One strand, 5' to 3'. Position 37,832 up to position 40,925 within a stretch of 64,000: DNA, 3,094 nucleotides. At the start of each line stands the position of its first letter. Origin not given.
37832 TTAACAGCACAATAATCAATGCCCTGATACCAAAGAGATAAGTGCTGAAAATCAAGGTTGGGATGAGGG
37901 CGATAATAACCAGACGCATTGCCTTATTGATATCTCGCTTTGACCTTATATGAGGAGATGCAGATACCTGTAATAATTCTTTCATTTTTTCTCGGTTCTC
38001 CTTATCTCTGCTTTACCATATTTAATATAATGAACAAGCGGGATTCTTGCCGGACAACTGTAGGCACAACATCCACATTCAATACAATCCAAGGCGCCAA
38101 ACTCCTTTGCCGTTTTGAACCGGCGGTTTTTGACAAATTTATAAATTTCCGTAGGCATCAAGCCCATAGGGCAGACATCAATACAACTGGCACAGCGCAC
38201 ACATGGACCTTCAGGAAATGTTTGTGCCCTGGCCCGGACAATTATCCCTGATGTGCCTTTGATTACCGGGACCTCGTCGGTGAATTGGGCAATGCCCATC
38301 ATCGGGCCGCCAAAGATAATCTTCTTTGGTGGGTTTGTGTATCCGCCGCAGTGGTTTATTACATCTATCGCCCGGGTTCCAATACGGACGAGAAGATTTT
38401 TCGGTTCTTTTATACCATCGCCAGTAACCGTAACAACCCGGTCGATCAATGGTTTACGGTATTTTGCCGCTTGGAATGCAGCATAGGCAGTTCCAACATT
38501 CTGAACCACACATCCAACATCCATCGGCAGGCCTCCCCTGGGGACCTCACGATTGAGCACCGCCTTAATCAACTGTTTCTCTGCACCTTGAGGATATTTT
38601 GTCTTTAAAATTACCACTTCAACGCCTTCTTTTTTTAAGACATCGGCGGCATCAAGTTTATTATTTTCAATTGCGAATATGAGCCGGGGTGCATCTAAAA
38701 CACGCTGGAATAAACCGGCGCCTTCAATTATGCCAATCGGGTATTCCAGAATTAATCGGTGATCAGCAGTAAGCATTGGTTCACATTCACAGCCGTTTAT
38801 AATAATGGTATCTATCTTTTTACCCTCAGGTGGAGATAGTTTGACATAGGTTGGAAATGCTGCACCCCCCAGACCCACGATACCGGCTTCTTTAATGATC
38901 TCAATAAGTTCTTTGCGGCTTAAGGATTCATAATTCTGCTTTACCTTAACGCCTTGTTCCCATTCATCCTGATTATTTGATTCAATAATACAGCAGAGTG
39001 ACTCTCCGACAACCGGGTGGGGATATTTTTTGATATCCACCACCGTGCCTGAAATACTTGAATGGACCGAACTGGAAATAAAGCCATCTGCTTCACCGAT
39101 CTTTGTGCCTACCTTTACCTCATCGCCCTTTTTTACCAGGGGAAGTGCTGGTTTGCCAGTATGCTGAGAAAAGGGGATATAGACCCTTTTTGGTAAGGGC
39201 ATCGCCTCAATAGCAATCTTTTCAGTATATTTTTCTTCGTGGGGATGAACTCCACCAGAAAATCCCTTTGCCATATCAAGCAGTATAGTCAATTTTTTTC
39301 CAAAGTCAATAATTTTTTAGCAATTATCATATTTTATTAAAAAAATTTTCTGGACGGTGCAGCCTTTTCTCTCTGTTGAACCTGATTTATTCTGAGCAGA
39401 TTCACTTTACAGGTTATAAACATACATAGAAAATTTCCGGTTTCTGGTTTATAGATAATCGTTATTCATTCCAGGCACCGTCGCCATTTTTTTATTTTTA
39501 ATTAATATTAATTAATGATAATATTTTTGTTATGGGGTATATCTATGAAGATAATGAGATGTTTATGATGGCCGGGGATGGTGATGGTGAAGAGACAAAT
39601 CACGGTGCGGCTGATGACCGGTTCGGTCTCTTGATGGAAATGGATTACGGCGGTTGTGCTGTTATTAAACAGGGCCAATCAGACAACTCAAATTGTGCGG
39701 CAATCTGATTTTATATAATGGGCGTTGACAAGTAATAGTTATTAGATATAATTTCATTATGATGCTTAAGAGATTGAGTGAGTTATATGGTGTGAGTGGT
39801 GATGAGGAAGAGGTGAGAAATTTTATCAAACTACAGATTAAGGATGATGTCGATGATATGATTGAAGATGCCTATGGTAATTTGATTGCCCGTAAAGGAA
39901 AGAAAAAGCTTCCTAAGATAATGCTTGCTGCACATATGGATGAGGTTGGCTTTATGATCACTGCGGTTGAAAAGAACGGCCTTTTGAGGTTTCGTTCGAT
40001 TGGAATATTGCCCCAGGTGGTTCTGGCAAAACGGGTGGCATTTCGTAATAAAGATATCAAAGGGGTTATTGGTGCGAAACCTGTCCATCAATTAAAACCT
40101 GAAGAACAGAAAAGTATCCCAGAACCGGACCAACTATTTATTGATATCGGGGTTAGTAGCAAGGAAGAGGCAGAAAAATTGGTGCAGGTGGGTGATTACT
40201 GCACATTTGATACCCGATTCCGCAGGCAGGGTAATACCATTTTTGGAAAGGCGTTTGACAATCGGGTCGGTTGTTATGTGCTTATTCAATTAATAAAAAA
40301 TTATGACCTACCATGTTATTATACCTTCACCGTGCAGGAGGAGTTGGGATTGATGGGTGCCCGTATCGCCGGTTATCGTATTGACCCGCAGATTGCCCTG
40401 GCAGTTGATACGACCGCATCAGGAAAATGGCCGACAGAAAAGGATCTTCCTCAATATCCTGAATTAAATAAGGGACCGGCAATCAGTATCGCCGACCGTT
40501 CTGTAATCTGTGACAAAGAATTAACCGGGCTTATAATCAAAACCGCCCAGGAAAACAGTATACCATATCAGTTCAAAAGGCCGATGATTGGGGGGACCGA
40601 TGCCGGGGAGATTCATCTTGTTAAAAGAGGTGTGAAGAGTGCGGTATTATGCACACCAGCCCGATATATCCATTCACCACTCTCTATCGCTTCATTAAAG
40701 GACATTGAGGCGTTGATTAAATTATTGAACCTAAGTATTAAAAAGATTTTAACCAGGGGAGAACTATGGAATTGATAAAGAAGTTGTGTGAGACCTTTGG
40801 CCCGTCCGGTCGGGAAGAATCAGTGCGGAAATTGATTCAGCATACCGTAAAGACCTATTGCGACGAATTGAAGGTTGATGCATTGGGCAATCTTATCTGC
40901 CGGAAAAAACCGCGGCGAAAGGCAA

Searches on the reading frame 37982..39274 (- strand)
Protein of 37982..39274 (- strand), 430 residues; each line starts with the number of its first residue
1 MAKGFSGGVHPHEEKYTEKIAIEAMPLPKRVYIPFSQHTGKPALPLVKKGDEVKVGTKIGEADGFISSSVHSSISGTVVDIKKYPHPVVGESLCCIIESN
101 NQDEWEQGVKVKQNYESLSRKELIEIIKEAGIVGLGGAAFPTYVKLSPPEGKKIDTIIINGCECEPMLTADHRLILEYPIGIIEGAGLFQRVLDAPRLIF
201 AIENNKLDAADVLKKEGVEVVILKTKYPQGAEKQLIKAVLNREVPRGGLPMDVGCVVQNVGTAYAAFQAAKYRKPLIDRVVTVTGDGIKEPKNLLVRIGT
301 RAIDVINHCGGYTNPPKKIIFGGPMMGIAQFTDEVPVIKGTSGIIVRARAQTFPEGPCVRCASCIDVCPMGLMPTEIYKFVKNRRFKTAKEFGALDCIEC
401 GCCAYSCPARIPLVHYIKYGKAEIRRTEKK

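Call 78: search_protein_families(library=ncbifam, proteins=[window:37982-39274:-], max_evalue=0.00001)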
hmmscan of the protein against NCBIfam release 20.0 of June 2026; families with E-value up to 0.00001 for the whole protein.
window:37982-39274:- (430 aa): 11 families
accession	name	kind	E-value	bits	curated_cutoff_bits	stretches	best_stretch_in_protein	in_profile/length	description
TIGR01945.1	rnfC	subfamily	4.2e-160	533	245.95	1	4-427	3-434/435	RnfABCDGE type electron transport complex subunit C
NF003454.1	PRK05035.1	equivalog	4e-139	464.6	345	1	5-429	6-440/556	electron transport complex subunit RsxC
NF041837.1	rnfC_Methano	equivalog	3.6e-81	273.3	650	2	220-428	221-430/438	Rnf electron transport complex subunit RnfC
TIGR04481.1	PR_assoc_PrdC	equivalog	3.4e-56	190.9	490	1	33-349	3-307/425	proline reductase-associated electron transfer protein PrdC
NF003761.0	PRK05352.1-4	equivalog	1.3e-14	53.7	450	1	46-327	47-309/449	Na(+)-translocating NADH-quinone reductase subunit A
TIGR01959.1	nuoF_fam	equivalog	1.1e-10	40.5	558.65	1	101-198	19-115/410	NADH-quinone oxidoreductase subunit NuoF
TIGR01936.1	nqrA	equivalog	1e-07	31.2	321.05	0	42-308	41-287/446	NADH:ubiquinone reductase (Na(+)-transporting) subunit A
NF008436.0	PRK11278.1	equivalog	6.9e-07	28.5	749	1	111-215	39-146/448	NADH-quinone oxidoreductase subunit NuoF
NF003759.0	PRK05352.1-2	equivalog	1.3e-06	27.4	505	0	41-308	40-290/447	Na(+)-translocating NADH-quinone reductase subunit A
TIGR01971.1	NuoI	subfamily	2.9e-06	26.9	113.05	1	355-410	41-96/121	NADH-quinone oxidoreductase, chain I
NF010120.0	PRK13596.1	equivalog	6.5e-06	24.9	389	1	101-193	25-116/433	NADH-quinone oxidoreductase subunit NuoF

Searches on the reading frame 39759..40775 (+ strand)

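Call 78: search_protein_families(library=ncbifam, proteins=[window:39759-40775:+], max_evalue=0.00001)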
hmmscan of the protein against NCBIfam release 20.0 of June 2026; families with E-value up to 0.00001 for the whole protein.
window:39759-40775:+ (338 aa): 6 families
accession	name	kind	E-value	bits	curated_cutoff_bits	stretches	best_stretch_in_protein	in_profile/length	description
NF007421.0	PRK09961.1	equivalog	1.7e-66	224.4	412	1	2-329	5-332/345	aminopeptidase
NF007367.0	PRK09864.1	equivalog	2.8e-58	197.4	569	1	2-324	5-335/356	aminopeptidase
NF040822.1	lys_aminopep_Arch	equivalog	6.4e-55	186.6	700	1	2-324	6-332/345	lysyl aminopeptidase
TIGR03107.1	glu_aminopep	equivalog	3.1e-53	180.9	469.7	1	3-330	4-341/350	glutamyl aminopeptidase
TIGR03106.1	trio_M42_hydro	equivalog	2.2e-08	33.4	397.75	1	44-271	51-284/343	osmoprotectant NAGGN system M42 family peptidase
TIGR01902.1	dapE-lys-deAc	subfamily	6.5e-06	25.6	163.1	1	2-71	2-71/340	N-acetyl-ornithine/N-acetyl-lysine deacetylase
